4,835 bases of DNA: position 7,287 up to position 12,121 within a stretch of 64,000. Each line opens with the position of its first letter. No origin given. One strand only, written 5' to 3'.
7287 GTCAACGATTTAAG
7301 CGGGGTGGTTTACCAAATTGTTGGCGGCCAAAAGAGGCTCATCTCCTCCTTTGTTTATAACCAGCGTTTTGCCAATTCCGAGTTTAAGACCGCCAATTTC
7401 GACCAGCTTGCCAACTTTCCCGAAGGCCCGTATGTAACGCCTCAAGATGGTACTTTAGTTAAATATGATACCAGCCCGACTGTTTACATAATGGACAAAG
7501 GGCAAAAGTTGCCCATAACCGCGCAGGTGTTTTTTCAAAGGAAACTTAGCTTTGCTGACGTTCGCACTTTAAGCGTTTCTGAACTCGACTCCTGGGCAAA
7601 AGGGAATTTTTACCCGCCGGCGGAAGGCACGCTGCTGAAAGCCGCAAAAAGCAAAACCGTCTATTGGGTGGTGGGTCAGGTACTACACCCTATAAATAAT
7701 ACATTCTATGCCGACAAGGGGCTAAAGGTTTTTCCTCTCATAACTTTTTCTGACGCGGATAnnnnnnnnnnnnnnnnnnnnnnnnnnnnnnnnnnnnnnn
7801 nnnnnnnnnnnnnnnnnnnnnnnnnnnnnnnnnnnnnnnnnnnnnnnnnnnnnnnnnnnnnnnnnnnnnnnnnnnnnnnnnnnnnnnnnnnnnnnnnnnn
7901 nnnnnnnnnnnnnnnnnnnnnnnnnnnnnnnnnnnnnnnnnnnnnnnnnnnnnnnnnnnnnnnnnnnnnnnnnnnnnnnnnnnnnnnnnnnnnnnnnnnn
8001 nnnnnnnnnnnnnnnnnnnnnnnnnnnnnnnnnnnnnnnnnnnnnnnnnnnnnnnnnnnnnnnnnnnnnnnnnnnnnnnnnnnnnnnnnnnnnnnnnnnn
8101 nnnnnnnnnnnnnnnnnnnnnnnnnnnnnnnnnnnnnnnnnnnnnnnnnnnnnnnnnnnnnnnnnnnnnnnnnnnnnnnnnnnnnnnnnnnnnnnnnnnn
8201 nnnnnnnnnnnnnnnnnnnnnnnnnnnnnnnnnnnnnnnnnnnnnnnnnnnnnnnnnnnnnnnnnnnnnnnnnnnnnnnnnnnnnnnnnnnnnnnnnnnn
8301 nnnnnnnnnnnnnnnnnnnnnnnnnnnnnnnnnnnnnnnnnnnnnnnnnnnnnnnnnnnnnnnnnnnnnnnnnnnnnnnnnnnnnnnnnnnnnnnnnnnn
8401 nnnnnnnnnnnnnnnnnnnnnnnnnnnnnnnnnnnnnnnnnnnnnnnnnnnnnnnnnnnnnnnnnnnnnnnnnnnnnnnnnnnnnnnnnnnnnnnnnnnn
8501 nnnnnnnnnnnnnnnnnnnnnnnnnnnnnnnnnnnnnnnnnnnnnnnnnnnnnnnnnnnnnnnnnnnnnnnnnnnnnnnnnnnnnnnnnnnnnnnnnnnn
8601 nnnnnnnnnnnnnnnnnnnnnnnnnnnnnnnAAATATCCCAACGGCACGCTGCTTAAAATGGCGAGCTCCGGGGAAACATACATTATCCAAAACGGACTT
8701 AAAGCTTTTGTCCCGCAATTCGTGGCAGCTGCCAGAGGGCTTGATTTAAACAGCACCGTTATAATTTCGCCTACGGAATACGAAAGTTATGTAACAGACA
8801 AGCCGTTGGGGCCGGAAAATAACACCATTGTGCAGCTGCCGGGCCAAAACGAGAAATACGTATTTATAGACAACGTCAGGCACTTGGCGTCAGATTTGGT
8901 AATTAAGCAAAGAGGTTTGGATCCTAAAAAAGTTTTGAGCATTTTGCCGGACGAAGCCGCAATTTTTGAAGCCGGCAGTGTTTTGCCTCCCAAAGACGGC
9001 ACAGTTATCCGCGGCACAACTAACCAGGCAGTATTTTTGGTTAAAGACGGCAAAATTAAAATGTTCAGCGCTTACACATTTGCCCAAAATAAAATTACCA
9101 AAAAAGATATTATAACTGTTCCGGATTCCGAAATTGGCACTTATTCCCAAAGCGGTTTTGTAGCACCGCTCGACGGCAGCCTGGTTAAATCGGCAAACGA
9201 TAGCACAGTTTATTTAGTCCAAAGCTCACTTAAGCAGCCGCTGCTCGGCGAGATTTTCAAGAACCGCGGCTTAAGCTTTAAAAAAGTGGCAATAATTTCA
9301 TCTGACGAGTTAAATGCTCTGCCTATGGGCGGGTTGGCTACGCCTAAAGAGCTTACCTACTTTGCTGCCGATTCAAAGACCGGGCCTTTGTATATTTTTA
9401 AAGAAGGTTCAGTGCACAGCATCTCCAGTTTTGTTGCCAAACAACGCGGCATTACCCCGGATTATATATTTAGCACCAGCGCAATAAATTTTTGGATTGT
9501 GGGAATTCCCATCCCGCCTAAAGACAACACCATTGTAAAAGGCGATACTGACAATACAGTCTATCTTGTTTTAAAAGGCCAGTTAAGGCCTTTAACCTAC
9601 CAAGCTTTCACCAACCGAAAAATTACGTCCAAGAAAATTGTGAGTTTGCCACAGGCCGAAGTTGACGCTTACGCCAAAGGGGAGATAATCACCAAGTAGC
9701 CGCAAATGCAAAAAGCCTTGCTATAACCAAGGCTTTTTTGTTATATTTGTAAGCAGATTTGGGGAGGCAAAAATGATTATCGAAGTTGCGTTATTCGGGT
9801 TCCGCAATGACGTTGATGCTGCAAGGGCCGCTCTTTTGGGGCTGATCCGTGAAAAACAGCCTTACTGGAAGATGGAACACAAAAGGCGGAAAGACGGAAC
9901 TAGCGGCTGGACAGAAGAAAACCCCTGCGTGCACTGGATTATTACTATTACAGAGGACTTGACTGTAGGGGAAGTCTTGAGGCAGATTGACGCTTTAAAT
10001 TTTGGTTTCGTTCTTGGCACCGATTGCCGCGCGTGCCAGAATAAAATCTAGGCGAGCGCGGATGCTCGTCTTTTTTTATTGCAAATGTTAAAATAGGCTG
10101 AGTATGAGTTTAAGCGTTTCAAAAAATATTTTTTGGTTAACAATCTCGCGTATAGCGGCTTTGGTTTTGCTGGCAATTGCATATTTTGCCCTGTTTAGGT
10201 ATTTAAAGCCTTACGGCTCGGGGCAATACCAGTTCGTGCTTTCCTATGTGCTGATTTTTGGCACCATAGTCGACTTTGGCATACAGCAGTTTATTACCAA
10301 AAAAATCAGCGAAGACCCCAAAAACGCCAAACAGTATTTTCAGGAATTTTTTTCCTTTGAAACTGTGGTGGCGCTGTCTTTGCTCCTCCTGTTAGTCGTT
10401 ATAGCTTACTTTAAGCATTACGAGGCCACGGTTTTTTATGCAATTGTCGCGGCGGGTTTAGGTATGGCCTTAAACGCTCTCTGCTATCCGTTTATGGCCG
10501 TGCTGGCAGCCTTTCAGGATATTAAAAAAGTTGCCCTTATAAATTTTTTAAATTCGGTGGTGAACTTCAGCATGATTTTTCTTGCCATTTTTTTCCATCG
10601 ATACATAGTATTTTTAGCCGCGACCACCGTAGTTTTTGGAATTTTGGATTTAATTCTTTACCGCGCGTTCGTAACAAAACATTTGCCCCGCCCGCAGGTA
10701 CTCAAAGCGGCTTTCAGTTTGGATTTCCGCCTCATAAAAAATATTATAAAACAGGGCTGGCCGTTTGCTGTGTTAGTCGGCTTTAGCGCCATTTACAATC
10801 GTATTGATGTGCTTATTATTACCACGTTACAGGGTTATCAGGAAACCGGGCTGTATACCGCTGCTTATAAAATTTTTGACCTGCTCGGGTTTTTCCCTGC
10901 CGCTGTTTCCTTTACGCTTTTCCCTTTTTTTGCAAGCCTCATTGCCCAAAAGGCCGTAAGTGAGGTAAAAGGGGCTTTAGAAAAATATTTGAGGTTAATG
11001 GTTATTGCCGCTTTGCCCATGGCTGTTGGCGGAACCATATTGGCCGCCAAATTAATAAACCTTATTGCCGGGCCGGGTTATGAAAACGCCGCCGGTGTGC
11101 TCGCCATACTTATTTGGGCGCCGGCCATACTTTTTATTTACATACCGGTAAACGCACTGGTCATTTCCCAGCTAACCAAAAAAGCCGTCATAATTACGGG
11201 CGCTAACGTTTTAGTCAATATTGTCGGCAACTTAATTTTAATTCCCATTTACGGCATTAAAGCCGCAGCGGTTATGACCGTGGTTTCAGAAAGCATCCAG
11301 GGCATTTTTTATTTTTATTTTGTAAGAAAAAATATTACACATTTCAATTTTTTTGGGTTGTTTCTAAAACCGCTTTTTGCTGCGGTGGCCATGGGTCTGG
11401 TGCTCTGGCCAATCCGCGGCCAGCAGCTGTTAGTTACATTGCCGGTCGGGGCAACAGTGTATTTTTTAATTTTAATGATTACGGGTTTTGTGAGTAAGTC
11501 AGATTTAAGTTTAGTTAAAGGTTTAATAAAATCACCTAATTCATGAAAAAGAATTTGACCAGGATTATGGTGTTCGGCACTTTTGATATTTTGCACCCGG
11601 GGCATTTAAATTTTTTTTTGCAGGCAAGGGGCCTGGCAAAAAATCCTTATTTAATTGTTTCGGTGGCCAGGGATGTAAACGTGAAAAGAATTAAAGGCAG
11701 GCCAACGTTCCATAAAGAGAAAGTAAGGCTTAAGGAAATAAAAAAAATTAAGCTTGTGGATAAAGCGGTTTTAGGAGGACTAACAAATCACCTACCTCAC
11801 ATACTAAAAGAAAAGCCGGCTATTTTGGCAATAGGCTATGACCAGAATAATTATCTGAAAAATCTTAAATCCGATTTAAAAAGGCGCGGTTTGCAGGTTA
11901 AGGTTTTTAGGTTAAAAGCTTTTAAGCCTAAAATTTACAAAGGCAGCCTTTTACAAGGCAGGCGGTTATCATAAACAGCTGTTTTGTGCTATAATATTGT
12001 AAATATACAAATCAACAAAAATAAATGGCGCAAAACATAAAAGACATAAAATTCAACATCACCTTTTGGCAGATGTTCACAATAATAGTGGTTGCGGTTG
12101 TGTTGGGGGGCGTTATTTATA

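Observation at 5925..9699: Shared ~55-aa repeat module (nine copies) on the tails of an S8 protease and the adjacent secreted protein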

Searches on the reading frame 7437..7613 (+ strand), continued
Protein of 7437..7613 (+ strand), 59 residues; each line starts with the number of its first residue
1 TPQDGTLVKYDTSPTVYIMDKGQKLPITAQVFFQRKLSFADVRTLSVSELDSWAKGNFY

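Call 51: list_cluster_members(proteins=[P0191, P0201, P0202, P0126, P0138, P0125, P0149, P0261, P0177, P0273])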
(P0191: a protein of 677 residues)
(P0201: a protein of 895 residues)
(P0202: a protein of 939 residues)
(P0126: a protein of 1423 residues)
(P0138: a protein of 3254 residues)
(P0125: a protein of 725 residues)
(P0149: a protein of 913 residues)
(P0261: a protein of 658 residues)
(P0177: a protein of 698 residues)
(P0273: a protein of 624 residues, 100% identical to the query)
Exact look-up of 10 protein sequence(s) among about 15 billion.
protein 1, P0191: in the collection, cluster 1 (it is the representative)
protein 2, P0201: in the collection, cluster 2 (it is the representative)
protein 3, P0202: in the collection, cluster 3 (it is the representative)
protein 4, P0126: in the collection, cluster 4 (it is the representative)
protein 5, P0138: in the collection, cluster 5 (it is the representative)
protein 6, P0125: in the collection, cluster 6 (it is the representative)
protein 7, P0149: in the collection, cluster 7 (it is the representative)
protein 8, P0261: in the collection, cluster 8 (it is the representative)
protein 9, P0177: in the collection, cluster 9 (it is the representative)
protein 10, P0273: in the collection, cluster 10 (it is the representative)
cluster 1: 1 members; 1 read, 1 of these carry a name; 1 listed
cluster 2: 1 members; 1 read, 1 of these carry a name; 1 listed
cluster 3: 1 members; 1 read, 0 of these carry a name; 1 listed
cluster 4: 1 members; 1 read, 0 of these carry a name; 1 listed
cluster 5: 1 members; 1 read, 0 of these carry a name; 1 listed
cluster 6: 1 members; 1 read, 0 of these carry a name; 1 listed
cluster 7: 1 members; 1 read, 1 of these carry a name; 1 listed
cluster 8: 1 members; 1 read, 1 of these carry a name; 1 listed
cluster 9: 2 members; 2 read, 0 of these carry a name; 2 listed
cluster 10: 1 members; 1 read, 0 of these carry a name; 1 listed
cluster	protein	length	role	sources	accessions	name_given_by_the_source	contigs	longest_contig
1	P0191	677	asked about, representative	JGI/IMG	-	surface antigen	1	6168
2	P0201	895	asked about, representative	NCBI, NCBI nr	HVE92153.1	MAG TPA: SpoIID/LytB domain-containing protein [Actinomycetota bacterium] | SpoIID/LytB domain-containing protein [Actinomycetota bacterium]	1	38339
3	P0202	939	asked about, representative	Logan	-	-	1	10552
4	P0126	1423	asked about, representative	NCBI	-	-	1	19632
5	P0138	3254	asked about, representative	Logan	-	-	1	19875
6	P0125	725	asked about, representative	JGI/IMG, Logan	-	-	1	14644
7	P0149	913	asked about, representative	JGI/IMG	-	hypothetical protein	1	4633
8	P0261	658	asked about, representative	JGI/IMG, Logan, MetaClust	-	\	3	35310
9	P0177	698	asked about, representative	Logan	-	-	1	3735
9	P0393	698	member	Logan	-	-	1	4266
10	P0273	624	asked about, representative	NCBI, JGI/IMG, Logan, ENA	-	-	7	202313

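Call 66: list_cluster_members(proteins=[P0245, P0197, P0248, P0260, P0266, P0174, P0190, P0217, P0239, P0153])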
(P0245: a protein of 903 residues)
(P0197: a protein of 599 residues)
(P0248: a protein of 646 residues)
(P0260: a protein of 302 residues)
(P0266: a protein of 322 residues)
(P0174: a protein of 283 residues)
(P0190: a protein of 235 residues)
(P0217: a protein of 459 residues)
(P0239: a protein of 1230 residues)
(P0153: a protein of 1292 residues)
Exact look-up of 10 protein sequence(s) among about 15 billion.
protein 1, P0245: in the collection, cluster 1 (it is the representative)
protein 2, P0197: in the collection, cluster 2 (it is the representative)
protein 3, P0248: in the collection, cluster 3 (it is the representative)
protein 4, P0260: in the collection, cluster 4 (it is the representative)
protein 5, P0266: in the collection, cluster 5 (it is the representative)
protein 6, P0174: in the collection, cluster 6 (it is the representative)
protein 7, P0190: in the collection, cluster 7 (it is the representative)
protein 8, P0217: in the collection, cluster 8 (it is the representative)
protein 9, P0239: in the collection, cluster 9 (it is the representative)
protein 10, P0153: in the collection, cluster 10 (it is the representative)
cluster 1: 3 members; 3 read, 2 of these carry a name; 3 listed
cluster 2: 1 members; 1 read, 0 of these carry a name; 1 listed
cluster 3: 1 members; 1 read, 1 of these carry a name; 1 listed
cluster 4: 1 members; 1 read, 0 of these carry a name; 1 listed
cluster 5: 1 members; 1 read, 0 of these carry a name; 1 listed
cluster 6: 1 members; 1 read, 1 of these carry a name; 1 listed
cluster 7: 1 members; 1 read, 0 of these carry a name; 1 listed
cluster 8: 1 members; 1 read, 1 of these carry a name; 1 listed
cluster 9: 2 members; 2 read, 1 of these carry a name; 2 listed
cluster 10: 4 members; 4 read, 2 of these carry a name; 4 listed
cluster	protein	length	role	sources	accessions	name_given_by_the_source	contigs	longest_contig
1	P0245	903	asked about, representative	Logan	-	-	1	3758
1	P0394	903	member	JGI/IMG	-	stage II sporulation protein D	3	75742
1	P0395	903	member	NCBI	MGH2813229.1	MAG: SpoIID/LytB domain-containing protein [Actinomycetota bacterium]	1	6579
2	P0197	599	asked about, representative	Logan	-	-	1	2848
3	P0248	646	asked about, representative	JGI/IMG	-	surface antigen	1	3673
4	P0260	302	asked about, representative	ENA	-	-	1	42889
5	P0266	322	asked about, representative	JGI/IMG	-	-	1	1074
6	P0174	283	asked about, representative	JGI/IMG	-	hypothetical protein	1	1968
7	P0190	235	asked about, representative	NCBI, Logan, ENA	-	-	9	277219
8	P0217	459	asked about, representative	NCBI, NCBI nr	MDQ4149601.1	MAG: SpoIID/LytB domain-containing protein [Actinomycetota bacterium] | SpoIID/LytB domain-containing protein [Actinomycetota bacterium]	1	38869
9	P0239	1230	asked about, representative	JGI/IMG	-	-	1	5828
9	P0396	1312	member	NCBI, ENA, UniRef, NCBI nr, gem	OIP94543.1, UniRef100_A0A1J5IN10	hypothetical protein AUK40_06825 [Candidatus Wirthbacteria bacterium CG2_30_54_11] | PA14 domain-containing protein n=1 Tax=Candidatus Wirthbacteria bacterium CG2_30_54_11 ... | MAG: hypothetical protein AUK40_06825 [Candidatus Wirthbacteria bacterium CG2_30_54_11]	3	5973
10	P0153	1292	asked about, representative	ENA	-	-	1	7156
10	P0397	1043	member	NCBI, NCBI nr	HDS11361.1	MAG TPA: hypothetical protein ENN77_00465, partial [Candidatus Wirthbacteria bacterium] | hypothetical protein [Candidatus Wirthbacteria bacterium]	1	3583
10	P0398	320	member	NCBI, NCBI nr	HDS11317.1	MAG TPA: hypothetical protein ENN77_00245, partial [Candidatus Wirthbacteria bacterium] | hypothetical protein [Candidatus Wirthbacteria bacterium]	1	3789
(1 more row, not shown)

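Call 70: search_solved_structures(query=P0191, max_evalue=0.01, show_alignments=2)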
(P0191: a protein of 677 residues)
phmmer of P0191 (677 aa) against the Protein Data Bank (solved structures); distinct sequences matched with E-value up to 0.01: 7.
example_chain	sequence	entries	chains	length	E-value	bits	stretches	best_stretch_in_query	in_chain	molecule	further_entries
2lrj_A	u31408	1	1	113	2.7e-09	39.2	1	45-123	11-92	Staphyloxanthin biosynthesis protein, putative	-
2k3a_A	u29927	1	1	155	1.4e-06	30.2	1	44-122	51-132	CHAP domain protein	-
9eum_A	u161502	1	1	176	3.2e-06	29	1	40-128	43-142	Peptidase C51 domain-containing protein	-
5t1q_A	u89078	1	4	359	5.9e-05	24.8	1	43-118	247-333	N-acetylmuramoyl-L-alanine amidase domain-containing protein SAOUHSC_02979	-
9euf_E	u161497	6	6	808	8.6e-05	24.3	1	44-128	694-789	Peptidase C51 domain-containing protein | ORF56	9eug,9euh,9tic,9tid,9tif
9r6w_AAA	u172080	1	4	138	0.0052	18.4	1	44-124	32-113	Peptidoglycan hydrolase PcsB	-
9r7g_A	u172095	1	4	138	0.0087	17.7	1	59-124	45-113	Peptidoglycan hydrolase PcsB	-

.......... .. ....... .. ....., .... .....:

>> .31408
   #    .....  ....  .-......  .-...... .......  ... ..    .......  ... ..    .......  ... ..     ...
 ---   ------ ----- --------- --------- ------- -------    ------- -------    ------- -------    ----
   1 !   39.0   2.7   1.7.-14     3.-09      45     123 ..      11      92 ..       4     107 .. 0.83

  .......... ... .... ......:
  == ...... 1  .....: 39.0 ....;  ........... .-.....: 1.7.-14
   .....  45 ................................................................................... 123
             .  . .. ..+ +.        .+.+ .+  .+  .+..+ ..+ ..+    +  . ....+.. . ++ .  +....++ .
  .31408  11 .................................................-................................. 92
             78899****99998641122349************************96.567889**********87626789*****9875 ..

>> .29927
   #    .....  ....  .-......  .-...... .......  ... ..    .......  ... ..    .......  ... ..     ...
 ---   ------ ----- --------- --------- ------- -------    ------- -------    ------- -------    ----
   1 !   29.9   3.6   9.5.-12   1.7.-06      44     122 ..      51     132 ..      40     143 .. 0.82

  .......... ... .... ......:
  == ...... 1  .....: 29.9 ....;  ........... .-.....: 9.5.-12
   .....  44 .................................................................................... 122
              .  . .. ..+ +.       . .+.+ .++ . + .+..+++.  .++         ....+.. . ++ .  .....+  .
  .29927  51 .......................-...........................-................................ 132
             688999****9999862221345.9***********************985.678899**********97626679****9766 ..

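Call 75: search_protein_families(library=pfam, proteins=[P0126, P0157, P0182], max_evalue=10)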
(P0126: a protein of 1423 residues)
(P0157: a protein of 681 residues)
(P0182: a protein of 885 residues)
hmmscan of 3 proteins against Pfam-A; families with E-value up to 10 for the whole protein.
P0126 (1423 aa): 10 families
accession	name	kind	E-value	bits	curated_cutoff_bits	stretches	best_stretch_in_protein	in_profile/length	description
PF05108.18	T7SS_ESX1_EccB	-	4.2e-10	39.3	27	2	494-558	184-249/474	Type VII secretion system ESX-1, transport TM domain B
PF09454.15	Vps23_core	-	1.4e-08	35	26.8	1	974-1003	20-49/64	Vps23 core domain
PF12445.13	FliC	-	5.3e-05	24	23.2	0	675-695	100-120/127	Flagellin protein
PF07202.18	Tcp10_C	-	0.00019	21.5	36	0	966-974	7-15/35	T-complex protein 10 C-terminus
PF16967.11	TcfC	-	0.00041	20.3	29.4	0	605-621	11-27/68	E-set like domain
PF22648.2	SET7_N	-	0.0035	17.6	27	0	490-512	49-71/74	Histone H3 K4-specific methyltransferase SET7 N-terminal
PF21161.3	P2R3B_EF-hand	-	0.0099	16.1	27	0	985-1003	40-58/60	P2R3B, EF-hand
PF01157.24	Ribosomal_L21e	-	0.023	15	27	0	331-355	19-43/101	Ribosomal protein L21e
PF23826.1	DUF7196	-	0.029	15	27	0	299-326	12-39/68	Domain of unknown function (DUF7196)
PF11848.13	DUF3368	-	0.065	13.6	27.3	0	445-460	4-19/46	Domain of unknown function (DUF3368)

P0157 (681 aa): 4 families
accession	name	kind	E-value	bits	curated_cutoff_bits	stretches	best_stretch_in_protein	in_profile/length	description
PF00188.32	CAP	-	9e-23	81.8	21.1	1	59-178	1-117/117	Cysteine-rich secretory protein family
PF07202.18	Tcp10_C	-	0.0045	17.1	36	1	491-509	4-22/35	T-complex protein 10 C-terminus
PF22070.2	Androglobin_V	-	0.014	15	27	1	422-462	179-218/275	Androglobin, domain V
PF05640.19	NKAIN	-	0.062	13.2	25.9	0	579-598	18-37/206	Na,K-Atpase Interacting protein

P0182 (885 aa): 6 families
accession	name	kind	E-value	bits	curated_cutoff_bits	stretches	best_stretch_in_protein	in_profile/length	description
PF08310.17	LGFP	-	2.2e-20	73.2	22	3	356-411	1-51/53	LGFP repeat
PF01551.29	Peptidase_M23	-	1.4e-09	38.4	28.7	1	114-203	2-88/96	Peptidase family M23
PF06560.17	GPI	-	0.019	14.7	20.7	0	693-712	78-97/182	Glucose-6-phosphate isomerase (GPI)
PF02736.25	Myosin_N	-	0.037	14.3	27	0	565-575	2-12/45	Myosin N-terminal SH3-like domain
PF18158.6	AidB_N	-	0.18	12.3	22.9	0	491-509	55-73/156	Adaptive response protein AidB N-terminal domain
PF07223.17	DUF1421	-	0.49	10.7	22.8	0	401-412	4-15/45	UBA-like domain (DUF1421)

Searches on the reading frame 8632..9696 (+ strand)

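Call 75: search_protein_families(library=pfam, proteins=[window:8632-9696:+], max_evalue=10)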
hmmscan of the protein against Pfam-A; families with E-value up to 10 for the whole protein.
window:8632-9696:+ (355 aa): 1 family
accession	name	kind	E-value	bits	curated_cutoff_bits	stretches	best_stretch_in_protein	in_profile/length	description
PF00027.35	cNMP_binding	-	0.14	12.6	27.5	0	299-319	9-29/89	Cyclic nucleotide-binding domain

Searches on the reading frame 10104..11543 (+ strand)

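Call 69: search_protein_families(library=pfam, proteins=[window:10104-11543:+], max_evalue=0.001)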
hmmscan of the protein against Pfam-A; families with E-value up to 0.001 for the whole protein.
window:10104-11543:+ (480 aa): 3 families
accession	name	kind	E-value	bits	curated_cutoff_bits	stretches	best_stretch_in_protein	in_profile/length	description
PF01943.22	Polysacc_synt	-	4.3e-20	72.7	28.2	1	6-278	2-272/274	Polysaccharide biosynthesis protein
PF13440.11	Polysacc_synt_3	-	2.9e-14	53.5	23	1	30-328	2-290/293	Polysaccharide biosynthesis protein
PF03023.19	MurJ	-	4.5e-10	39.2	27.4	1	61-433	39-428/451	Lipid II flippase MurJ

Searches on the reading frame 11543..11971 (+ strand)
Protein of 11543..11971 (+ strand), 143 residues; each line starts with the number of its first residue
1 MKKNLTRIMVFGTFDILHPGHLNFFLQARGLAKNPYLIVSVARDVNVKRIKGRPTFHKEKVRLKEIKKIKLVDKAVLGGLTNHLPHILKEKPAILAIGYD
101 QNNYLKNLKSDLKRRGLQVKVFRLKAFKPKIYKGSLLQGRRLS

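Call 69: search_protein_families(library=pfam, proteins=[window:11543-11971:+], max_evalue=0.001)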
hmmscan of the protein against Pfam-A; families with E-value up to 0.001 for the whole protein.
window:11543-11971:+ (143 aa): 1 family
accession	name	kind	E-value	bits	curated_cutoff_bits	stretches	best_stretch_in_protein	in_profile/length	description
PF01467.32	CTP_transf_like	-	4.6e-14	53.2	21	1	10-125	2-115/133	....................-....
